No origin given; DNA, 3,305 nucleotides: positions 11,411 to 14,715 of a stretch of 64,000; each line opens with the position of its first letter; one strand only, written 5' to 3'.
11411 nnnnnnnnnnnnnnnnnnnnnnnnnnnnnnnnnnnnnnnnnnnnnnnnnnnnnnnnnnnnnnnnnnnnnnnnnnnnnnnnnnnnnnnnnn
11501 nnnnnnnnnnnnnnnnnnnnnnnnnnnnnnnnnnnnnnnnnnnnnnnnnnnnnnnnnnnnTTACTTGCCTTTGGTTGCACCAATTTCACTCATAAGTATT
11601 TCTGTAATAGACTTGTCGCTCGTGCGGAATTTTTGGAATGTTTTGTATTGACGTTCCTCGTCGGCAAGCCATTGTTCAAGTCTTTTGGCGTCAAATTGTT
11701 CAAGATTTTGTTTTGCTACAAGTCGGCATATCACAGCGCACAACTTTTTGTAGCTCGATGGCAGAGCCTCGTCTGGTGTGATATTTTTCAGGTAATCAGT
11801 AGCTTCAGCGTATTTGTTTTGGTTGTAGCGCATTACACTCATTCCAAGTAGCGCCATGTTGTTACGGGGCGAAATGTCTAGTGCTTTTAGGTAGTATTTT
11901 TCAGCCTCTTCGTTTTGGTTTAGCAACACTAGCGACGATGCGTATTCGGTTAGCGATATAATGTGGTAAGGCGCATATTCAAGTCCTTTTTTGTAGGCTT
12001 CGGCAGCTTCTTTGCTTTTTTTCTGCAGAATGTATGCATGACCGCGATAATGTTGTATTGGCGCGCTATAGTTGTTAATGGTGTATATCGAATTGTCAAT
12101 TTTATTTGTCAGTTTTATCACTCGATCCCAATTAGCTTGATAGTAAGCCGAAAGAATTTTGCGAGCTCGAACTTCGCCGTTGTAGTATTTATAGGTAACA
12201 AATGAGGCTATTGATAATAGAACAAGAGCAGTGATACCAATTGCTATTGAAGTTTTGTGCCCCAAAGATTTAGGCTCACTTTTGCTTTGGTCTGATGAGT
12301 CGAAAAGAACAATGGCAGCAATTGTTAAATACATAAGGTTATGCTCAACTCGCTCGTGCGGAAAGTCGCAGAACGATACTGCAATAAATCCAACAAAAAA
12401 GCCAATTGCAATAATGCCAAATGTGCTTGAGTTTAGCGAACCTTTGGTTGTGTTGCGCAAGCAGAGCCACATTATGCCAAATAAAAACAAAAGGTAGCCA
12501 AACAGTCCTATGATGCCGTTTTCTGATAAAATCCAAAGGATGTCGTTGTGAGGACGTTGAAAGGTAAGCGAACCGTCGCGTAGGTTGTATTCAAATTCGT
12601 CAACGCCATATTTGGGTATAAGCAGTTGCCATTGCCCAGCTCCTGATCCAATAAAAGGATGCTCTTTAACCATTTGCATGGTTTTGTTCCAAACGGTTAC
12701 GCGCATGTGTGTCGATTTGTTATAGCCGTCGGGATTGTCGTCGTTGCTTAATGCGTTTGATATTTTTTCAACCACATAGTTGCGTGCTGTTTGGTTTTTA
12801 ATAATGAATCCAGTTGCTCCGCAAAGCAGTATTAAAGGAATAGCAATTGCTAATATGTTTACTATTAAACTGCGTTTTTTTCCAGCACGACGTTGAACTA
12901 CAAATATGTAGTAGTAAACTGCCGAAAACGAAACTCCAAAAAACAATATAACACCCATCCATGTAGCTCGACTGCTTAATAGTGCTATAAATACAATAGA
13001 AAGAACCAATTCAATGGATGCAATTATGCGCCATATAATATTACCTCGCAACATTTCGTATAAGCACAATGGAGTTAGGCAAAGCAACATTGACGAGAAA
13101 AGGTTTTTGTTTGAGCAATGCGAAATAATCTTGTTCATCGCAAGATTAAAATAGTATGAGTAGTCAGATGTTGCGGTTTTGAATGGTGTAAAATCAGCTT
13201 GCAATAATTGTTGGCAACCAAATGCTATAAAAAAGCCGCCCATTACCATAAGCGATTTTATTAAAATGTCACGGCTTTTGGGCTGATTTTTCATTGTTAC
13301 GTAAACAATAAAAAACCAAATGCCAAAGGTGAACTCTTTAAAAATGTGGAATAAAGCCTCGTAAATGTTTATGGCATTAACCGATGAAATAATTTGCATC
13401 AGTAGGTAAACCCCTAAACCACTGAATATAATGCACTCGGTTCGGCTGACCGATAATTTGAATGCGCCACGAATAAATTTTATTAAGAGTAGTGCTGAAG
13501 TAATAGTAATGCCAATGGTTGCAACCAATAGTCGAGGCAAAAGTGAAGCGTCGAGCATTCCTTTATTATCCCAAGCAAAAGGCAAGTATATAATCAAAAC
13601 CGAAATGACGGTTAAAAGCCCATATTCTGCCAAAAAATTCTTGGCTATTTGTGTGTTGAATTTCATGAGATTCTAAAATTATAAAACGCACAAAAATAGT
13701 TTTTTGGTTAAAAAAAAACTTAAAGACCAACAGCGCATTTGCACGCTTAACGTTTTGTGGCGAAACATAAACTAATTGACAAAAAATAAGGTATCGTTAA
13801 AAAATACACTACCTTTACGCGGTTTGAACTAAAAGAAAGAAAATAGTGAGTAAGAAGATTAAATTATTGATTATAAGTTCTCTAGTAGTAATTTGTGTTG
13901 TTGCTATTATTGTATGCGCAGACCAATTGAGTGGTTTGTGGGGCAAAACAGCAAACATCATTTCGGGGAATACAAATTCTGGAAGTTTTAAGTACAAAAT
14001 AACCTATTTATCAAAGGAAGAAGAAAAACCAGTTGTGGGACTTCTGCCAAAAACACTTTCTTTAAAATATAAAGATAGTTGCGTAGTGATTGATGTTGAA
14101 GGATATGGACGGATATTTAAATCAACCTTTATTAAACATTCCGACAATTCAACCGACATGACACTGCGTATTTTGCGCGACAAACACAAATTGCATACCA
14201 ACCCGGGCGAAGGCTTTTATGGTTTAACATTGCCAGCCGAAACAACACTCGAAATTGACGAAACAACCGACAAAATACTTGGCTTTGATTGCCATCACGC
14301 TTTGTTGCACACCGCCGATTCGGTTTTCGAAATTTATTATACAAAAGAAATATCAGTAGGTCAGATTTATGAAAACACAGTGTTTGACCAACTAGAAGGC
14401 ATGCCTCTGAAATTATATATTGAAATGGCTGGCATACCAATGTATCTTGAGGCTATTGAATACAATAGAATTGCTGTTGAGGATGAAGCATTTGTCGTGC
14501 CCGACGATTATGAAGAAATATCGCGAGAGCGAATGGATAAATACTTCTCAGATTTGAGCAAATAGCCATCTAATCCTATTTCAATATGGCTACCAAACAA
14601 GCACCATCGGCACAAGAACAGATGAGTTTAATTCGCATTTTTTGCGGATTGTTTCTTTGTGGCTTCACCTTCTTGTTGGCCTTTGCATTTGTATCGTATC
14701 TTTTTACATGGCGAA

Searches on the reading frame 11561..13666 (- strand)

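Call 27: search_protein_families(library=pfam, proteins=[window:11561-13666:-], max_evalue=0.001)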
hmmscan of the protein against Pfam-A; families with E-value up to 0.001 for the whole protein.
window:11561-13666:- (701 aa): 7 families
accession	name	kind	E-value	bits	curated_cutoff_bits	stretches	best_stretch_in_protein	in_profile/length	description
PF04932.20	Wzy_C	-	1.4e-19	70.8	31.7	1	220-392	3-149/149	O-Antigen ligase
PF07719.23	TPR_2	-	3.9e-09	36.4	27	0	537-567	3-33/34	Tetratricopeptide repeat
PF00515.34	TPR_1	-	1.1e-07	31.8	27.8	0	540-567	6-33/34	Tetratricopeptide repeat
PF13181.12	TPR_8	-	2e-06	27.9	25.7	0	574-602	6-34/34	Tetratricopeptide repeat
PF23914.1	TPR_CcmH_CycH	-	4.4e-06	27.1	42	1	542-629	57-147/158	Cytochrome c-type biogenesis protein H TPR domain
PF14559.12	TPR_19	-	4e-05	24.3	25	0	585-644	7-66/68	Tetratricopeptide repeat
PF13425.11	O-antigen_lig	-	0.00082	18.7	31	1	47-314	31-299/462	O-antigen ligase like membrane protein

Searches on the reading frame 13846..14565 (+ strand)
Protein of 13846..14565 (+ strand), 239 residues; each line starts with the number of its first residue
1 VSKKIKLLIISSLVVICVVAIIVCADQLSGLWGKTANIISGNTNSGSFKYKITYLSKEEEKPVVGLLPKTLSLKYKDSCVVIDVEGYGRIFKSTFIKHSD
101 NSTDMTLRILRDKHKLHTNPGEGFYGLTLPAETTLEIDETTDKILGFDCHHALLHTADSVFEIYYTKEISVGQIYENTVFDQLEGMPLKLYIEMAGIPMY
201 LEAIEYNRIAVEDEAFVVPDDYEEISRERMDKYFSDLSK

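Call 27: search_protein_families(library=pfam, proteins=[window:13846-14565:+], max_evalue=0.001)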
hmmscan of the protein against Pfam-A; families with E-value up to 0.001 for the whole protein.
window:13846-14565:+ (239 aa): 1 family
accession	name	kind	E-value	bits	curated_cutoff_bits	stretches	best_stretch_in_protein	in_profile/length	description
PF22252.2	PNGase_F-II_N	-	0.00011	22.4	27.6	1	132-171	77-116/173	N-glycanase peptide, N-terminal domain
